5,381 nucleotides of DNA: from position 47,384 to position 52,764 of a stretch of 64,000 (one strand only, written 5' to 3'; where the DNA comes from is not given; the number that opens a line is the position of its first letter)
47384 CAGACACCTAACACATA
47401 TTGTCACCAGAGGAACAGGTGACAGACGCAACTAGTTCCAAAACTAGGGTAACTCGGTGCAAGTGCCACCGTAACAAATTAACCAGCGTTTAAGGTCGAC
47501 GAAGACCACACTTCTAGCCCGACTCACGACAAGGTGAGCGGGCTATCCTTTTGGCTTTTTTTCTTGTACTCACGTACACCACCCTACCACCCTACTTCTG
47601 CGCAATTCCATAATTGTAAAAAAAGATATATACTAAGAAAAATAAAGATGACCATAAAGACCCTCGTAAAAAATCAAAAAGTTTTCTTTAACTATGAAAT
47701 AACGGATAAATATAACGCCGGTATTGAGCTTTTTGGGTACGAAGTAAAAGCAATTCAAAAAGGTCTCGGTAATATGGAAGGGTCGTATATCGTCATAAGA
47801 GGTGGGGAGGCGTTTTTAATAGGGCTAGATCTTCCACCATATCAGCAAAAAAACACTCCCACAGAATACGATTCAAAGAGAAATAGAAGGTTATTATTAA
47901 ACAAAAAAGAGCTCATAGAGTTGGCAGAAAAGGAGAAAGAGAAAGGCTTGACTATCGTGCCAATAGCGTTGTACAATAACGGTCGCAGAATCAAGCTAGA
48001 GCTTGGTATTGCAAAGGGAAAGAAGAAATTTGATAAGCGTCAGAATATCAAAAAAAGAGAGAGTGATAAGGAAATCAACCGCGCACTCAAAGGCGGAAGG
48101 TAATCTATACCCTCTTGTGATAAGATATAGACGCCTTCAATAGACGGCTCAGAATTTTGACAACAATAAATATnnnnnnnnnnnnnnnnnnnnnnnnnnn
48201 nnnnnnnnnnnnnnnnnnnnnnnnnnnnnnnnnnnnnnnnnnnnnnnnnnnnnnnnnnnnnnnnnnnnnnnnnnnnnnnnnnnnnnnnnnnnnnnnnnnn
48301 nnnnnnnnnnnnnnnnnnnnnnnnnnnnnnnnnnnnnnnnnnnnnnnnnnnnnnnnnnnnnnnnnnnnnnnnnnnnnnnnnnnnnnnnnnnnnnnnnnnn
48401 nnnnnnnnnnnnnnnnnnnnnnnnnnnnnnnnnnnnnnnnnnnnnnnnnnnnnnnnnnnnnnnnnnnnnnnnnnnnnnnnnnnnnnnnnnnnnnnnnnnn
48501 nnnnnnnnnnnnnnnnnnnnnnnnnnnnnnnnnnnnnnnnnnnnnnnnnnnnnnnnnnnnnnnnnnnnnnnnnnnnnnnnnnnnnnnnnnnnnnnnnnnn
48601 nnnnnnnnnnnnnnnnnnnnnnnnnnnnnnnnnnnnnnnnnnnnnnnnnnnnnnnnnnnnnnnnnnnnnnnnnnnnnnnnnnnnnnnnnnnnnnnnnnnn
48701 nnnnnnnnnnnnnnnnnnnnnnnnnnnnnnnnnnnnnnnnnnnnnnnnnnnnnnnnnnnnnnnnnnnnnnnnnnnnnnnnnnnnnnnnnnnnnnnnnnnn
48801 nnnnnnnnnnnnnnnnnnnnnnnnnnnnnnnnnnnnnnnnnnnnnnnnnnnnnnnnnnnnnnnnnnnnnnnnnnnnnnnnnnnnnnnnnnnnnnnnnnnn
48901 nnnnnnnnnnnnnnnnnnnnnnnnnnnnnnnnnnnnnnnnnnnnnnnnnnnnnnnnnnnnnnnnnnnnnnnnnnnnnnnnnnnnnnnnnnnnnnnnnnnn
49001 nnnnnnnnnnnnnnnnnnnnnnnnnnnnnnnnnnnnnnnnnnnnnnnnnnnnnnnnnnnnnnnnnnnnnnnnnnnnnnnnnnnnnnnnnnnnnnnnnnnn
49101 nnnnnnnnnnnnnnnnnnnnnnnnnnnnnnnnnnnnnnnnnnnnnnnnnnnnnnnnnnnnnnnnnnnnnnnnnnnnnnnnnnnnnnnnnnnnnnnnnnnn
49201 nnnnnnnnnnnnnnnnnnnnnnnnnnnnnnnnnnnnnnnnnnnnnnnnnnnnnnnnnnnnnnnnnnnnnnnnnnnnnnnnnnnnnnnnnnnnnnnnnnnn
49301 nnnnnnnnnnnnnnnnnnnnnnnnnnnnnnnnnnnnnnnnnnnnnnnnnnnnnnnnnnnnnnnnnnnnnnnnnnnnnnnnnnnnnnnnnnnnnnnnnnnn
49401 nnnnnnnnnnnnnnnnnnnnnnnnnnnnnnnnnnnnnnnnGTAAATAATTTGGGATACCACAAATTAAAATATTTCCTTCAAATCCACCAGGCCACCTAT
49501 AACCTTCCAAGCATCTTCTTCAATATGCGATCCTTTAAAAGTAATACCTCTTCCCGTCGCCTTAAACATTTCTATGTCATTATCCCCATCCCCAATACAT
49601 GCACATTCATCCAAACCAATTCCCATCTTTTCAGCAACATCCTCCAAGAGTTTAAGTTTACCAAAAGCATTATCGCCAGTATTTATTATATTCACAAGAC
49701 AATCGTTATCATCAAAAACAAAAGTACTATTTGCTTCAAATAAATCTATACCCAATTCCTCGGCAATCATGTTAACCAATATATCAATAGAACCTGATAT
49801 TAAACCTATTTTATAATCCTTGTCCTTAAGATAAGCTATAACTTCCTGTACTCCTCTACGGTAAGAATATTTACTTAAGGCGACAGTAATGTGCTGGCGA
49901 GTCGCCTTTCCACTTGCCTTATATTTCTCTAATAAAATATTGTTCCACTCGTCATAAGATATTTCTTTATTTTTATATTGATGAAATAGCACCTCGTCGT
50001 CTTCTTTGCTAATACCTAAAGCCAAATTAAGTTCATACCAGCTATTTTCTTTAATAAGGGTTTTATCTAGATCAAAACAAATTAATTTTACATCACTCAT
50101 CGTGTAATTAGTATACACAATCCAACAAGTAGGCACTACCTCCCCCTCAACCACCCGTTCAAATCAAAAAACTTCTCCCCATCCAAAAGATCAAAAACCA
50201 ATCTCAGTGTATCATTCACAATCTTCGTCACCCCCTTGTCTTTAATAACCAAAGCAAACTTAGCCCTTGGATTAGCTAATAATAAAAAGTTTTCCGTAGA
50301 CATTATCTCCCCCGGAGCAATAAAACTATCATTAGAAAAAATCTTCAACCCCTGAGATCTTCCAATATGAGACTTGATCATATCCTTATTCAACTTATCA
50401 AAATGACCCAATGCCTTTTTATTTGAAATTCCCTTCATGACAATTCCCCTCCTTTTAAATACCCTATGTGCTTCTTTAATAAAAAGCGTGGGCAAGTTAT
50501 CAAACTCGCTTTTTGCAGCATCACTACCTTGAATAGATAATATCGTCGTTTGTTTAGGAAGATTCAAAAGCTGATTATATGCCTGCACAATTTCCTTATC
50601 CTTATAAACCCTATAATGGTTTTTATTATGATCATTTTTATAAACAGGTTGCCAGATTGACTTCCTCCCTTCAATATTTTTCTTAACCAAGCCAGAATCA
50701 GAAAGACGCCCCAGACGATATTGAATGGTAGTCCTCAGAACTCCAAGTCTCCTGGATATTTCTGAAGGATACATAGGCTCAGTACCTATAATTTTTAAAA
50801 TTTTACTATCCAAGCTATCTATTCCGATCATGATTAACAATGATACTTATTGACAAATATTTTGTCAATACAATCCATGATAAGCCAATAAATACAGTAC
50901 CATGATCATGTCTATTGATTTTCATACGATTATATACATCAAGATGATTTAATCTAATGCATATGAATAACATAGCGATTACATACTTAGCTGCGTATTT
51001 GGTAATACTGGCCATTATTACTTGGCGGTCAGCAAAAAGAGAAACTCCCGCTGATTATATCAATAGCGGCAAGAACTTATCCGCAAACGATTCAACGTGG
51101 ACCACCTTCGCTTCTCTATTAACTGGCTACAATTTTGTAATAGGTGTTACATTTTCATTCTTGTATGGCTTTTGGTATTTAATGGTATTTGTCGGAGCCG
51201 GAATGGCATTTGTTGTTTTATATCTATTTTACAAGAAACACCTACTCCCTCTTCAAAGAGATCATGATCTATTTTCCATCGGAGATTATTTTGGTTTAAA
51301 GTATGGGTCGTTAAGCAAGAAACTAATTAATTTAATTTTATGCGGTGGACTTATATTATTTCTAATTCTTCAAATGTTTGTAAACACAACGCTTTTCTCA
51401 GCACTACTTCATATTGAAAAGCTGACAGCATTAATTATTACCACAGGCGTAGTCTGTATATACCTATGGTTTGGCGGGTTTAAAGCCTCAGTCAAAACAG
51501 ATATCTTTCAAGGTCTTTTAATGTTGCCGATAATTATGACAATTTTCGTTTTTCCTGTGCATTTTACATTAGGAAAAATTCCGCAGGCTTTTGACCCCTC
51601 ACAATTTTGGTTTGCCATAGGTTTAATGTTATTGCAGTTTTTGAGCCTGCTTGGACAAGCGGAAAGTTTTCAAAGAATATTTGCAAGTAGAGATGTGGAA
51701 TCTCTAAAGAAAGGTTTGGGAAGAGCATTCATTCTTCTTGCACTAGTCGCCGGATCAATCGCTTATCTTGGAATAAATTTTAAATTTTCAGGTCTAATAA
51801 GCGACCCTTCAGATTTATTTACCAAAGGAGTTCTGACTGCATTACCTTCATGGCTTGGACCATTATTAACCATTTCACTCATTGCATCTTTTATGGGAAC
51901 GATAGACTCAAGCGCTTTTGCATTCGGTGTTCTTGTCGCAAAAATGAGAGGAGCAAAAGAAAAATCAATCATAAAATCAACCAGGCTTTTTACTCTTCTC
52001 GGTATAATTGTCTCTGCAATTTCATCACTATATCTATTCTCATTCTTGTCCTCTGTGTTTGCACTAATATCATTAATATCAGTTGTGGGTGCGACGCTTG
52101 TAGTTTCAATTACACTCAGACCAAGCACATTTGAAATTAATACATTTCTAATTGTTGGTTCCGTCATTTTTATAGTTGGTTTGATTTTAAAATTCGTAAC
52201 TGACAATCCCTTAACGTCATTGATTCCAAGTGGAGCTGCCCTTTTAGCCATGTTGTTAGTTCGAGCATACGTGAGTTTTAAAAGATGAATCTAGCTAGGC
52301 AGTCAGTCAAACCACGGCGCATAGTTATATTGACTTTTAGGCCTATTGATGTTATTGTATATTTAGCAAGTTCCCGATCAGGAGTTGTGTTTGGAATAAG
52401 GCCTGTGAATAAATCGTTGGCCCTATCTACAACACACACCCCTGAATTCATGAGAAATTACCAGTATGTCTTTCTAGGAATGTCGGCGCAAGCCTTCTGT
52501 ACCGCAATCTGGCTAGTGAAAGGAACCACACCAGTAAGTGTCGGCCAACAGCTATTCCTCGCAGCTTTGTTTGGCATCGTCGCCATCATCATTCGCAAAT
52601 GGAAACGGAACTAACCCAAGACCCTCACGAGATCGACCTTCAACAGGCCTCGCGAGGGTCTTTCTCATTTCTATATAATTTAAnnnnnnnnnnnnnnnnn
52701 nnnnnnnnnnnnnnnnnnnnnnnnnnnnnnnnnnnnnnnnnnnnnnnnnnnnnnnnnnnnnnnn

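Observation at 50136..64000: Four TrmB-like regulators and three orphan membrane-anchored solute-binding proteins in 14 kb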

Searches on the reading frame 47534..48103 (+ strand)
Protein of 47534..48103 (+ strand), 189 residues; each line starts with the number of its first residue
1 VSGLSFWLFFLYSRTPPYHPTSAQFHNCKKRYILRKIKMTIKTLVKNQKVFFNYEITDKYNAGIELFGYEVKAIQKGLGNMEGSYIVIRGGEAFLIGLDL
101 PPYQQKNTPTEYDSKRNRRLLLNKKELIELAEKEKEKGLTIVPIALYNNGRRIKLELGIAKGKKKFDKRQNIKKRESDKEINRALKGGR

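Call 8: search_protein_families(library=pfam, proteins=[window:47534-48103:+], max_evalue=0.01)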
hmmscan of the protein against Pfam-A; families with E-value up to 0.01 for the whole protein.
window:47534-48103:+ (189 aa): 1 family
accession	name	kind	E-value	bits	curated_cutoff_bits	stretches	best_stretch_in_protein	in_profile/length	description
PF01668.23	SmpB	-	7.8e-47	159.2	27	1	45-186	2-142/143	SmpB protein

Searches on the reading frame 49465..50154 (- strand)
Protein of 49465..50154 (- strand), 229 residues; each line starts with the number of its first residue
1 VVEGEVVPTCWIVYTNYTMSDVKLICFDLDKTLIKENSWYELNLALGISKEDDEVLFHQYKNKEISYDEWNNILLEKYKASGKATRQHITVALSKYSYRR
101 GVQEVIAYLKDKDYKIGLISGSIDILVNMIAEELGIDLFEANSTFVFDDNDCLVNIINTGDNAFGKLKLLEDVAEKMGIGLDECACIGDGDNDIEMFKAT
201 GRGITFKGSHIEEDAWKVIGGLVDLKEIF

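Call 4: search_protein_families(library=pfam, proteins=[window:49465-50154:-], max_evalue=0.01)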
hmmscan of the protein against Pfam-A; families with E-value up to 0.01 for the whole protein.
window:49465-50154:- (229 aa): 6 families
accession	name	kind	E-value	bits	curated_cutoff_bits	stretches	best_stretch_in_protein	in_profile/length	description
PF00702.32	Hydrolase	-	7.3e-17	62.8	26.4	1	22-200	1-190/191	haloacid dehalogenase-like hydrolase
PF12710.13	HAD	-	3.9e-15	57.2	27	1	26-198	2-189/189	haloacid dehalogenase-like hydrolase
PF08282.18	Hydrolase_3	-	1.9e-11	44.6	20.9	1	164-206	186-228/255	haloacid dehalogenase-like hydrolase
PF13419.12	HAD_2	-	1.5e-07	32.1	23.8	1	26-201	2-172/178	Haloacid dehalogenase-like hydrolase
PF06888.18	Put_Phosphatase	-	1.8e-05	24.7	27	1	24-139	2-116/234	Putative Phosphatase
PF05116.19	S6PP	-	0.0053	16.8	20.3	0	172-212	172-212/247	Sucrose-6F-phosphate phosphohydrolase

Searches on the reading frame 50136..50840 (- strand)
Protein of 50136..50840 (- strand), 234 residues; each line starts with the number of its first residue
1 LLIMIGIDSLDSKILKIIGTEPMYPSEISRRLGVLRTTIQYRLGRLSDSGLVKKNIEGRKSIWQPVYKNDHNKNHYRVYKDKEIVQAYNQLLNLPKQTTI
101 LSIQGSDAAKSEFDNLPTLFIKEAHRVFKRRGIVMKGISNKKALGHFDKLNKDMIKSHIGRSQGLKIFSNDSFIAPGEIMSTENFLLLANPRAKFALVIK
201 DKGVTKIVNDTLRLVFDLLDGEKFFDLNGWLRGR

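Call 4: search_protein_families(library=pfam, proteins=[window:50136-50840:-], max_evalue=0.01)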
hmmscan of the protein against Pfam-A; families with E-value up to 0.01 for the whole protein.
window:50136-50840:- (234 aa): 8 families
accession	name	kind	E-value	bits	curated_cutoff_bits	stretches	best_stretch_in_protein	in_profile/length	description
PF12840.13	HTH_20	-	2.8e-07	30.8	27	1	13-53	8-49/51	Helix-turn-helix domain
PF12802.13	MarR_2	-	3e-05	24.5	27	1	12-54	8-52/61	MarR family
PF01978.25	TrmB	-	4.6e-05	23.6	25.6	1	5-62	4-61/68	Sugar-specific transcriptional regulator TrmB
PF01022.26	HTH_5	-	6.2e-05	23.2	22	1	12-54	5-47/47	Bacterial regulatory protein, arsR family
PF25213.1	HVO_A0261_N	-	0.00031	21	35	1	13-55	15-57/86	HVO_A0261 N-terminal domain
PF13412.12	HTH_24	-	0.00064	19.7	21.9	1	8-53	2-48/48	Winged helix-turn-helix DNA-binding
PF13404.12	HTH_AsnC-type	-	0.0023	18.2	27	1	7-46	1-41/42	AsnC-type helix-turn-helix domain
PF03965.22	Penicillinase_R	-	0.0062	17.3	22.6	0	28-73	27-72/115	Penicillinase repressor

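Call 44: search_protein_families(library=ncbifam, proteins=[window:50136-50840:-], max_evalue=0.001)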
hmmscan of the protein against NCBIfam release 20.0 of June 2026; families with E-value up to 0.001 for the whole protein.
window:50136-50840:- (234 aa): 3 families
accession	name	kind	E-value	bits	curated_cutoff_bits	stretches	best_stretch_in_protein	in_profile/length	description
NF040939.2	trans_reg_lrs14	equivalog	7.9e-05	22.6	90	1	6-71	18-85/103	Lrs14 family HTH-type transcriptional regulator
NF047906.1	CdPbTransRegCmtR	equivalog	0.00028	20.8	150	1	11-63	23-75/104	Cd(II)/Pb(II)-sensing metalloregulatory transcriptional regulator CmtR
NF033788.1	HTH_metalloreg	subfamily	0.00061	19.6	55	0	13-64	15-67/77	metalloregulator ArsR/SmtB family transcription factor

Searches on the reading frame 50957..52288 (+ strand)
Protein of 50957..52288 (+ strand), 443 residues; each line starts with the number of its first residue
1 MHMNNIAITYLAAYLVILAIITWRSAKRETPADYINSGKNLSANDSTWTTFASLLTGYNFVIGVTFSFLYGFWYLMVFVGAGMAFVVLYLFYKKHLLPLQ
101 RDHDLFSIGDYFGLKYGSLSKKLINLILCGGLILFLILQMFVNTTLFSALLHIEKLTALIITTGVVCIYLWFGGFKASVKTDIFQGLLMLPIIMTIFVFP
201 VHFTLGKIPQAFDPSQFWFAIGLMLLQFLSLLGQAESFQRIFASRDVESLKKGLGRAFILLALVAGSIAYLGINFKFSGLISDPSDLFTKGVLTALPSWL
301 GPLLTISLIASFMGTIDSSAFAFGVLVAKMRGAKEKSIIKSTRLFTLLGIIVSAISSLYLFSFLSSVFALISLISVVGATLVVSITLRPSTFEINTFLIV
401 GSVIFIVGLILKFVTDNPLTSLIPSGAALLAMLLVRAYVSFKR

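Call 4: search_protein_families(library=pfam, proteins=[window:50957-52288:+], max_evalue=0.01)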
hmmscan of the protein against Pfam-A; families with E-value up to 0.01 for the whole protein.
window:50957-52288:+ (443 aa): 1 family
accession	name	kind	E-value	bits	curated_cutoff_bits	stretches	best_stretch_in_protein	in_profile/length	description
PF00474.23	SSF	-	2e-08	34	22.8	1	34-375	1-374/406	Sodium:solute symporter family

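Call 44: search_protein_families(library=ncbifam, proteins=[window:50957-52288:+], max_evalue=0.001)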
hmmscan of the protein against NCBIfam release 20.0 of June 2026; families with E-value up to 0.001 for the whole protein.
window:50957-52288:+ (443 aa): 3 families
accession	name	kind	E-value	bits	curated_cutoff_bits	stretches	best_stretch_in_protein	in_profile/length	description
TIGR00813.1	sss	superfamily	4.5e-11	42.4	184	1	34-206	1-170/411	sodium/solute symporter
TIGR02119.1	panF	equivalog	4.6e-09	35.8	328.05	1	12-201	8-203/471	sodium/pantothenate symporter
TIGR02121.1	Na_Pro_sym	equivalog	1.4e-06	27.3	515.5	1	9-322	5-341/488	sodium/proline symporter PutP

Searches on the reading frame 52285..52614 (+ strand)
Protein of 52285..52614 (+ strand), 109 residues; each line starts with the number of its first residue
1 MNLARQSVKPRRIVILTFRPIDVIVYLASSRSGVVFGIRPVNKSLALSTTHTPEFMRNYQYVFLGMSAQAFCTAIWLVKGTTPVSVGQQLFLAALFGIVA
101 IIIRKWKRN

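Call 8: search_protein_families(library=pfam, proteins=[window:52285-52614:+], max_evalue=0.01)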
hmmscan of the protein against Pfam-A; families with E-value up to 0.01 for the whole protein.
window:52285-52614:+ (109 aa): 0 families

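Call 44: search_protein_families(library=ncbifam, proteins=[window:52285-52614:+], max_evalue=0.001)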
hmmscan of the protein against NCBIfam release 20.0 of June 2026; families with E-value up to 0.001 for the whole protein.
window:52285-52614:+ (109 aa): 0 families
